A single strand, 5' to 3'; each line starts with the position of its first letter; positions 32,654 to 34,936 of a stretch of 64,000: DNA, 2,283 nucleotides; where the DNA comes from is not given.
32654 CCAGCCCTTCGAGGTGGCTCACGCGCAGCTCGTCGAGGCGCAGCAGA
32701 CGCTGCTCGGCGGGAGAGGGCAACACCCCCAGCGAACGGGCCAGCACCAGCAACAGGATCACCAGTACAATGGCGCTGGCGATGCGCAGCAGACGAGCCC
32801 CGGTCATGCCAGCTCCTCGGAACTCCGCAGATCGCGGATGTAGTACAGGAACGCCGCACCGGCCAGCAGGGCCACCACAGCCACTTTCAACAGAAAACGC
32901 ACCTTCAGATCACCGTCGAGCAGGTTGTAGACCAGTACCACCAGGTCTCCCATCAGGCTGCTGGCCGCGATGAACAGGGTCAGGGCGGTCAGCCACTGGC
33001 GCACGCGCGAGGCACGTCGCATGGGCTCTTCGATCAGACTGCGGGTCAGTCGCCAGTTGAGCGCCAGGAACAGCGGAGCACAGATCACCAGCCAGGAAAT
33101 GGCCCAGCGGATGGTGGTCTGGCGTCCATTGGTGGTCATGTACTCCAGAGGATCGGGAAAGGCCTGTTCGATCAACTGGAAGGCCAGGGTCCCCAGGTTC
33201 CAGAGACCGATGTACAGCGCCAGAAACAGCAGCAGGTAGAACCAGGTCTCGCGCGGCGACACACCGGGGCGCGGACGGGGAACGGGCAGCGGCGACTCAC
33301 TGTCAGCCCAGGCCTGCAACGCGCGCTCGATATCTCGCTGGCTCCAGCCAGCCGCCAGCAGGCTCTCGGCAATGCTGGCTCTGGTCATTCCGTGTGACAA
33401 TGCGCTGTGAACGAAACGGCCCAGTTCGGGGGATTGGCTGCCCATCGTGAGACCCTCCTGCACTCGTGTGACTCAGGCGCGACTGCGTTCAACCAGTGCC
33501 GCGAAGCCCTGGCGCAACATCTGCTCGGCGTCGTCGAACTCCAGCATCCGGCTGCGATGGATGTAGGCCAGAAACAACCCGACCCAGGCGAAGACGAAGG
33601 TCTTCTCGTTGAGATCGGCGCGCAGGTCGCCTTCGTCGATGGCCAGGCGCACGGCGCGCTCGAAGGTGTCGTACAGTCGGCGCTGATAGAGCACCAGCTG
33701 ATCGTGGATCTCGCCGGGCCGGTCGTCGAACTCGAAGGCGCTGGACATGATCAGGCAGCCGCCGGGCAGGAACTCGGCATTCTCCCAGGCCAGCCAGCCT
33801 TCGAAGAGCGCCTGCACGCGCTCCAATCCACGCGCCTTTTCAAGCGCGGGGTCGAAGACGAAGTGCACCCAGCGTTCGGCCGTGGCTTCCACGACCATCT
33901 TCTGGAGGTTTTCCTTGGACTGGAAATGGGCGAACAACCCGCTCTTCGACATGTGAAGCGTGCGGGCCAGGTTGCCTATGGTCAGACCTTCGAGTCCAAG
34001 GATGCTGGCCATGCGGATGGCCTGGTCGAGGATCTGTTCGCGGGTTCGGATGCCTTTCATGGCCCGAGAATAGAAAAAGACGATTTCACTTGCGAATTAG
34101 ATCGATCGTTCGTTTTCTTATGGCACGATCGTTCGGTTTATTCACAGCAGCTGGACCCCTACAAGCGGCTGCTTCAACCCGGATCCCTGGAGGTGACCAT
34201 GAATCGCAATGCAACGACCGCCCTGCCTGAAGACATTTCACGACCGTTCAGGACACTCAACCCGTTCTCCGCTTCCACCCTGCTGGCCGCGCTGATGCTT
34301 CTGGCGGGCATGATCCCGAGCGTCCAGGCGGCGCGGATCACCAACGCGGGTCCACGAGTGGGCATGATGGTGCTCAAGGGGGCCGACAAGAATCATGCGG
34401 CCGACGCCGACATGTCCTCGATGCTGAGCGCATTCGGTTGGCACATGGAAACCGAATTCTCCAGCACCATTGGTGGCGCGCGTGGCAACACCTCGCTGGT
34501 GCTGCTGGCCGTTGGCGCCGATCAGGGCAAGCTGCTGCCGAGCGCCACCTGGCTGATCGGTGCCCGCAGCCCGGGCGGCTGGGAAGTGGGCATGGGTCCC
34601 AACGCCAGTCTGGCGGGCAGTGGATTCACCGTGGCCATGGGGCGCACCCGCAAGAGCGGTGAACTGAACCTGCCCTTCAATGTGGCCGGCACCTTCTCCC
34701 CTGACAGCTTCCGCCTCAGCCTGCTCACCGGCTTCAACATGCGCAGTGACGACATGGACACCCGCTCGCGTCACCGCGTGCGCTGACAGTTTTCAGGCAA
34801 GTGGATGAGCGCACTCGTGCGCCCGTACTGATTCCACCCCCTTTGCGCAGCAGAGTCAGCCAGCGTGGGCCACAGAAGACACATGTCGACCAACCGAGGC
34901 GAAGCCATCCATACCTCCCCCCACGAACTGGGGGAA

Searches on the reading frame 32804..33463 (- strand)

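Call 10: search_protein_families(library=pfam, proteins=[window:32804-33463:-], max_evalue=0.01)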
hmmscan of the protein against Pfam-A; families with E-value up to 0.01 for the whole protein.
window:32804-33463:- (219 aa): 2 families
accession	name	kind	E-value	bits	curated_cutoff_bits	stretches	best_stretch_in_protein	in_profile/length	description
PF18920.5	DUF5671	-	1.1e-28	100.1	28.4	1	74-207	3-131/132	Domain of unknown function (DUF5671)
PF22448.1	RepB_primase_C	-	0.0094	16.2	26.1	0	30-50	9-29/54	RepB DNA-primase C-terminal helical domain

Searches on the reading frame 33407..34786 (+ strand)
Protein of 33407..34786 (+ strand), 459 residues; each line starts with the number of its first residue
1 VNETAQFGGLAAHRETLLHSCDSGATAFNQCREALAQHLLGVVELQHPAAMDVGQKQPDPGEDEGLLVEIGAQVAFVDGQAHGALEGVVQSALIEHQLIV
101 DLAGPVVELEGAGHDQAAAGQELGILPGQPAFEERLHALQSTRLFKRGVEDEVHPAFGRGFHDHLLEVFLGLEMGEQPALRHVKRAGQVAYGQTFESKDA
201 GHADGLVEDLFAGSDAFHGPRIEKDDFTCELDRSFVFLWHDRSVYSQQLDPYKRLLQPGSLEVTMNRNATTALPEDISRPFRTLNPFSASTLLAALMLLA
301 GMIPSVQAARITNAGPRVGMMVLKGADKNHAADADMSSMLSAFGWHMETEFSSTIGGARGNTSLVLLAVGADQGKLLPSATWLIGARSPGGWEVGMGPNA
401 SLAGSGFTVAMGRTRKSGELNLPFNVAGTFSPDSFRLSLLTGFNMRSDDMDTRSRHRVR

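Call 10: search_protein_families(library=pfam, proteins=[window:33407-34786:+], max_evalue=0.01)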
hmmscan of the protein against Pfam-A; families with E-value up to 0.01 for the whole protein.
window:33407-34786:+ (459 aa): 0 families

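Call 96: search_protein_families(library=pfam, proteins=[window:33407-34786:+], max_evalue=0.001)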
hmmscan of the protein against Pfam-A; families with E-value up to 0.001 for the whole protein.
window:33407-34786:+ (459 aa): 0 families
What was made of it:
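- On GldG (NCBIfam TIGR03521 equivalog): No ABC domains in the genes flanking the pair (calls 10, 96).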
